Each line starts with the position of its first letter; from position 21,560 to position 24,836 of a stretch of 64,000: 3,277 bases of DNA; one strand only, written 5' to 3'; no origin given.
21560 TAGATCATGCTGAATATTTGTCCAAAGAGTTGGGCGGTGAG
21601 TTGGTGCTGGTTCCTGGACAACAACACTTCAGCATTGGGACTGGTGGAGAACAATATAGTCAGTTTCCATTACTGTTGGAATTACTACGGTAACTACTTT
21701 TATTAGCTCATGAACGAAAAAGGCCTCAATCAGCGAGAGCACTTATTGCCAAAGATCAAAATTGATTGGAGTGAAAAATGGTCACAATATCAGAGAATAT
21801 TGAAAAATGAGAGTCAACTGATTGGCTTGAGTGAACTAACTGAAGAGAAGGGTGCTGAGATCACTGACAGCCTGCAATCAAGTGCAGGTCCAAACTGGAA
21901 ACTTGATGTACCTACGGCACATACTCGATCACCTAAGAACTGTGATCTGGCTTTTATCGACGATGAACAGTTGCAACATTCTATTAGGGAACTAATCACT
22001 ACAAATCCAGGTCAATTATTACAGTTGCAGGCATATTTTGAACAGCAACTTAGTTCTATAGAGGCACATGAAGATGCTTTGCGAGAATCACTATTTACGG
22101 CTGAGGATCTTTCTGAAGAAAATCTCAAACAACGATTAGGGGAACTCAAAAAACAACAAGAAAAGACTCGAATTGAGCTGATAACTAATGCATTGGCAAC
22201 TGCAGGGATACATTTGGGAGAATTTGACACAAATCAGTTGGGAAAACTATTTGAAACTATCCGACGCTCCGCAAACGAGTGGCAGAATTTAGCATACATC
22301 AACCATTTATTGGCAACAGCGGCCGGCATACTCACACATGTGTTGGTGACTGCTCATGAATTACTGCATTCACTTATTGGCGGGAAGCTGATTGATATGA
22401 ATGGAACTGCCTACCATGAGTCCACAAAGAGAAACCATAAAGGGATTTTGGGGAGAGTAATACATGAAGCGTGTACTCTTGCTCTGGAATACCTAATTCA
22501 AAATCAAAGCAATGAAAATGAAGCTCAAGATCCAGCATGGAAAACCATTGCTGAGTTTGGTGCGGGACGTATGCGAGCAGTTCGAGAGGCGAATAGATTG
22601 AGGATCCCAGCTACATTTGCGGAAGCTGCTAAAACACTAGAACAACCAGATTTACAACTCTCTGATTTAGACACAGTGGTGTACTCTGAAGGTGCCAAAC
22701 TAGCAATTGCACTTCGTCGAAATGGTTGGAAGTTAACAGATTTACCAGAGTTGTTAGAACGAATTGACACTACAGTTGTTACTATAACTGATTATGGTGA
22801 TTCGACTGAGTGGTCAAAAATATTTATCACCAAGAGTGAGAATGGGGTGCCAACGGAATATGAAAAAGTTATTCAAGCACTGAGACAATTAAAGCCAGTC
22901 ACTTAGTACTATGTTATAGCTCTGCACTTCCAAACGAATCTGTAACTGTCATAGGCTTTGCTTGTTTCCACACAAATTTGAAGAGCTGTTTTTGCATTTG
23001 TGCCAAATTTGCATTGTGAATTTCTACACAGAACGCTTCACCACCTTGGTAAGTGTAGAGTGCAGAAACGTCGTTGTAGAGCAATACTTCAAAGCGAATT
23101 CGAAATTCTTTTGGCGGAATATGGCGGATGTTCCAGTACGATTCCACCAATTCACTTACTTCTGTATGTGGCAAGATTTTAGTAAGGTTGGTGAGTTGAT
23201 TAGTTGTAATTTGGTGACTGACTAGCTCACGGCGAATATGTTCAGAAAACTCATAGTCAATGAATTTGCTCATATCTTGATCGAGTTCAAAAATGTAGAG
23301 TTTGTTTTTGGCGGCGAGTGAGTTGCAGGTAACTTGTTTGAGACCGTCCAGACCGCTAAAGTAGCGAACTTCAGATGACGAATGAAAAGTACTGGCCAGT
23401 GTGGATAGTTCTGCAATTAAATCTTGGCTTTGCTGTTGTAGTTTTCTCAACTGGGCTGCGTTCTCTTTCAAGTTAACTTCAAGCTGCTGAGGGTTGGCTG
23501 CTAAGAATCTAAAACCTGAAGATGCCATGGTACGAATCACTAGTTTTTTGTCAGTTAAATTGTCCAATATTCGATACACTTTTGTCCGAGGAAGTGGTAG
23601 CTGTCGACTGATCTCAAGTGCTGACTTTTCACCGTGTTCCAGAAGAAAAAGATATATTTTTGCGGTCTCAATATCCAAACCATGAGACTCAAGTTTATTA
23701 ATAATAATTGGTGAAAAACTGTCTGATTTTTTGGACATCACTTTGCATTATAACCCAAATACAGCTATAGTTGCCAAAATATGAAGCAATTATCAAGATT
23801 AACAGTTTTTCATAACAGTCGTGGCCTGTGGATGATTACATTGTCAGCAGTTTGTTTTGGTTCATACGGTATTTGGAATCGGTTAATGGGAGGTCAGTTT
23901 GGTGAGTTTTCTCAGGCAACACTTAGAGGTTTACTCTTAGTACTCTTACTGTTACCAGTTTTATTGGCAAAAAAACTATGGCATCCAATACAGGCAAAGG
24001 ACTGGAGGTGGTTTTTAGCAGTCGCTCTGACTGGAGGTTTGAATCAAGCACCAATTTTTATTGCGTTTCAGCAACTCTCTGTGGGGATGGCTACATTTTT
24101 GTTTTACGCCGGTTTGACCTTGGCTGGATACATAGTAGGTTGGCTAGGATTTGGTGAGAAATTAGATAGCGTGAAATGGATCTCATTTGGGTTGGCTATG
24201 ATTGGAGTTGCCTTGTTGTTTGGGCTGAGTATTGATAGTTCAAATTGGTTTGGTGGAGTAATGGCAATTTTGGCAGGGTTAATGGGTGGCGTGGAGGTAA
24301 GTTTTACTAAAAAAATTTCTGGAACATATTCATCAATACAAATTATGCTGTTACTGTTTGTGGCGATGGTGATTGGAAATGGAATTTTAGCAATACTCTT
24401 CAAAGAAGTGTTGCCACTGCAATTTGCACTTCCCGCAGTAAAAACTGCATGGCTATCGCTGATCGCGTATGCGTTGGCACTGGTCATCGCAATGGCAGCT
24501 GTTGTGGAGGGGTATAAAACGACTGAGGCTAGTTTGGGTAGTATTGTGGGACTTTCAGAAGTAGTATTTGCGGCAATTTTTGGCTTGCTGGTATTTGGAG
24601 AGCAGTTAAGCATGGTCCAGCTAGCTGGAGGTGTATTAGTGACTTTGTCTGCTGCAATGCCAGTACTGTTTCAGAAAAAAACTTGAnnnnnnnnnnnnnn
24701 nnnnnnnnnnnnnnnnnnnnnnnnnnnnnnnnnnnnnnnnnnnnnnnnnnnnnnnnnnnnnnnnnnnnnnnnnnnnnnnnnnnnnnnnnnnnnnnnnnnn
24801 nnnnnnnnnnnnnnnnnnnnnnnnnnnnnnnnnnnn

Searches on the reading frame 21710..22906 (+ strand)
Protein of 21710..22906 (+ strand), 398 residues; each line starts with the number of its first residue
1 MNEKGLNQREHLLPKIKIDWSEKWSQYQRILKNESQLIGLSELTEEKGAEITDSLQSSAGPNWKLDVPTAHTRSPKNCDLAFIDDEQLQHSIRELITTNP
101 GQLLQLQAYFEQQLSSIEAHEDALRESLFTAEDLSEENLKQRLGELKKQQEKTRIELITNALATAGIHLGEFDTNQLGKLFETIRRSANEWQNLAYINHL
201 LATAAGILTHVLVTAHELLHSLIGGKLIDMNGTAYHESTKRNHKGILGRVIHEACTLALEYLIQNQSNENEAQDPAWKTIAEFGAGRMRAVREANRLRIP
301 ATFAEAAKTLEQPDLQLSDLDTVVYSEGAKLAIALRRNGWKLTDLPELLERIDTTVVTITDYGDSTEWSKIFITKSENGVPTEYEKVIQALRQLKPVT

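Call 4: search_protein_families(library=pfam, proteins=[window:21710-22906:+], max_evalue=1)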
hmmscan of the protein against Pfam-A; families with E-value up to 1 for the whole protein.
window:21710-22906:+ (398 aa): 3 families
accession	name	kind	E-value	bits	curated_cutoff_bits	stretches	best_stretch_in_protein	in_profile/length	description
PF00831.28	Ribosomal_L29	-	0.057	13.9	24.5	1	133-162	5-34/57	Ribosomal L29 protein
PF20572.3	DUF6781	-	0.07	13.4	27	1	115-169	88-141/213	Family of unknown function (DUF6781)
PF21046.2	Rad26-like_C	-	0.16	12.2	27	1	194-222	24-52/65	Rad26-like, C-terminal domain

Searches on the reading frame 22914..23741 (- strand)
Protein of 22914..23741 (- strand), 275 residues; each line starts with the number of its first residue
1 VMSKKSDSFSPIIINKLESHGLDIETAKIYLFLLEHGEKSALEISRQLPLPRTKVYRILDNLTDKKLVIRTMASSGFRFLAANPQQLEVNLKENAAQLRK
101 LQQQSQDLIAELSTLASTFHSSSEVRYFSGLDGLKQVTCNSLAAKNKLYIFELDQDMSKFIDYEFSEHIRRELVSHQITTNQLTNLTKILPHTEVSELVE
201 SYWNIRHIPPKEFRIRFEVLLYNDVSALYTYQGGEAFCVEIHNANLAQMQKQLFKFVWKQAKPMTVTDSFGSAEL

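Call 4: search_protein_families(library=pfam, proteins=[window:22914-23741:-], max_evalue=1)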
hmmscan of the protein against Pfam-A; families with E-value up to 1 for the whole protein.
window:22914-23741:- (275 aa): 11 families
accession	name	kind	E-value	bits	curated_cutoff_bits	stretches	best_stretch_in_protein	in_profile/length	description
PF01978.25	TrmB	-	1.1e-11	44.8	25.6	1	17-72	1-56/68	Sugar-specific transcriptional regulator TrmB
PF08221.17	HTH_9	-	0.00034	21.1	23.4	1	27-64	16-53/62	RNA polymerase III subunit RPC82 helix-turn-helix domain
PF12840.13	HTH_20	-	0.0011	19.3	27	1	28-68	8-48/51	Helix-turn-helix domain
PF09339.16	HTH_IclR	-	0.0064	16.7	22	1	35-68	14-48/52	IclR helix-turn-helix domain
PF12802.13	MarR_2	-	0.02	15.5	27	1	31-71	11-53/61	MarR family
PF15960.10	DUF4763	-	0.041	13.6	30.1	1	85-124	81-120/236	Domain of unknown function (DUF4763)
PF21476.4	PF0610-like_N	-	0.045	14.4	33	1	28-60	5-36/50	PF0610-like, N-terminal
PF02002.24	TFIIE_alpha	-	0.052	13.8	22.9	1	23-68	12-57/105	TFIIE alpha subunit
PF13412.12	HTH_24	-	0.058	13.4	21.9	1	28-68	7-47/48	Winged helix-turn-helix DNA-binding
PF24270.1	HTH_Cmi2_C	-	0.11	13.2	27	1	32-71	82-121/125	Cmi2, C-terminal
PF03965.22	Penicillinase_R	-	0.12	13.2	22.6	0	28-111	7-94/115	Penicillinase repressor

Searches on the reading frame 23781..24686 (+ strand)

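Call 4: search_protein_families(library=pfam, proteins=[window:23781-24686:+], max_evalue=1)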
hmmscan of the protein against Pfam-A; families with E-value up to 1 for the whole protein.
window:23781-24686:+ (301 aa): 1 family
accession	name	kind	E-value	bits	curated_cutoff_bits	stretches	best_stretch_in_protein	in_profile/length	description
PF00892.27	EamA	-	2.7e-23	83.2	28.2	2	14-147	2-134/135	EamA-like transporter family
